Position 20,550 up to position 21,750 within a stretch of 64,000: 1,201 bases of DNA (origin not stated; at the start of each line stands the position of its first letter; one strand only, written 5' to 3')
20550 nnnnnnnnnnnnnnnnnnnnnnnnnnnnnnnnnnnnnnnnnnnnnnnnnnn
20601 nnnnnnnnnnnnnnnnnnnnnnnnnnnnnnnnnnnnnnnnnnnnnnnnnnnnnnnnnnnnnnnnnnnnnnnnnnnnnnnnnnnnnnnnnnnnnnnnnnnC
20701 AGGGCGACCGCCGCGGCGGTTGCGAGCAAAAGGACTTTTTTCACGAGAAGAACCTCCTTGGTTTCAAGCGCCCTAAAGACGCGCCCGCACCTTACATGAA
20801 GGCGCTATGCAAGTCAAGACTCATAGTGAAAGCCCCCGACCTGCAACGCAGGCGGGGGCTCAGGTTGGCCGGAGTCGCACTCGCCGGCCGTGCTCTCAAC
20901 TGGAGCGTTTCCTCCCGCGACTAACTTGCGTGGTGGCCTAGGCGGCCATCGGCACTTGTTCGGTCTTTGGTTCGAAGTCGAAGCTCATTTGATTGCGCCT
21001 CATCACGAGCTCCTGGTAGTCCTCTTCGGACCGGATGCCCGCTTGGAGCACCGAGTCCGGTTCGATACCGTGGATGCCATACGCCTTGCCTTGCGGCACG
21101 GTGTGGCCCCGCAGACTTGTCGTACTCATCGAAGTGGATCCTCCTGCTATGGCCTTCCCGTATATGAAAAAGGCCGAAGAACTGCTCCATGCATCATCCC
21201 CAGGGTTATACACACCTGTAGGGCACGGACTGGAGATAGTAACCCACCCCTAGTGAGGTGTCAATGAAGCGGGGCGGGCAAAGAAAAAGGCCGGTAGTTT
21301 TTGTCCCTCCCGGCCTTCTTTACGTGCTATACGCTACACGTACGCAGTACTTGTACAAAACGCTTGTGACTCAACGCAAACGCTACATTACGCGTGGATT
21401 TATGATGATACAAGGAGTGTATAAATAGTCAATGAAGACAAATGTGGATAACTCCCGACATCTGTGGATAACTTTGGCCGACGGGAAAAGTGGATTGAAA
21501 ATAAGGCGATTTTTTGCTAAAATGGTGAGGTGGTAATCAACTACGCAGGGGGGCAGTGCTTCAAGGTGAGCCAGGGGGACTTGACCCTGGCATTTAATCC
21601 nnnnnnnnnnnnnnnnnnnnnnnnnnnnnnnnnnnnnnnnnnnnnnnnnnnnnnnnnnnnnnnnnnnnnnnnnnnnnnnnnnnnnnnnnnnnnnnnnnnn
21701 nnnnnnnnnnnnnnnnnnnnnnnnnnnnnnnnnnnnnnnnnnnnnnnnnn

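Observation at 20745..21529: Gene-poor ~0.8-kb region ending in a DnaA-box cluster and AT-rich segment upstream of gyrA: candidate oriC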

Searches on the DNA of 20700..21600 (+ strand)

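Call 46: search_rna_families(source=window, start=20700, end=21600, threshold=evalue, max_evalue=5)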
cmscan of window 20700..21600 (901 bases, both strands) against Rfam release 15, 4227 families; matches with E-value up to 5: 6.
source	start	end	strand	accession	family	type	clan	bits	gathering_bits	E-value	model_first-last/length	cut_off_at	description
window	21399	21460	+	RF01559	DdR1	Gene; snRNA; snoRNA; CD-box;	-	18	70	1.6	1-66/66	no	Dictyostelium snoRNA DdR1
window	21395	21465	+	RF00181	SNORD113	Gene; snRNA; snoRNA; CD-box;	CL00069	17.4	36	2.4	1-74/74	no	Small nucleolar RNA SNORD113/SNORD114 family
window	21278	21319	-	RF00489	ctRNA_p42d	Gene; antisense;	-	16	50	2.7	1-46/46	no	ctRNA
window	20764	20806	-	RF01556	TB9Cs3H2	Gene; snRNA; snoRNA; HACA-box;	-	15.5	50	3.5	1-63/63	no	Trypanosomatid snoRNA TB9Cs3H2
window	21280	21397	-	RF02346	ar35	Gene; sRNA;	-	15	45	3.2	1-144/144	no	Alphaproteobacterial sRNA ar35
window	20795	20876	-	RF02087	Yar_3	Gene; lncRNA;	-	12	50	2.8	1-67/67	no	Yellow-achaete intergenic RNA conserved region 3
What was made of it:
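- Tried and rejected: An Rfam search of 20700-21600 found nothing below E=1 (call 46).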

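Call 74: search_dna_similar(query=window:20745-21529:+, collection=plasmids, mode=distant, max_rows=8)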
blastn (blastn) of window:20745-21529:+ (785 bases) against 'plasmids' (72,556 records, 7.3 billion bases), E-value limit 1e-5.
No match.

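Call 75: search_dna_similar(query=window:20745-21529:+, collection=phages, mode=distant, max_rows=8)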
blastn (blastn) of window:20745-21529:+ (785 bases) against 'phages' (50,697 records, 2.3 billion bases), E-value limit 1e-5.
No match.
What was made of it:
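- Tried and rejected: No blastn match in the plasmid or phage collections (calls 74, 75).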

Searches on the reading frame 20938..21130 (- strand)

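Call 8: search_protein_families(library=pfam, proteins=[window:20938-21130:-], max_evalue=0.01)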
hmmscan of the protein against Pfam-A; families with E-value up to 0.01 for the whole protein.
window:20938-21130:- (64 aa): 0 families

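Call 51: find_homologous_proteins(query=window:20938-21130:-, max_evalue=0.001)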
Query window:20938-21130:-: no candidate shares three 5-residue words with the query. No homologue found.
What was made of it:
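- Checked: The only ORF with a Shine-Dalgarno sequence (20938-21130, minus strand, 64 aa) has no homologue (call 51).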
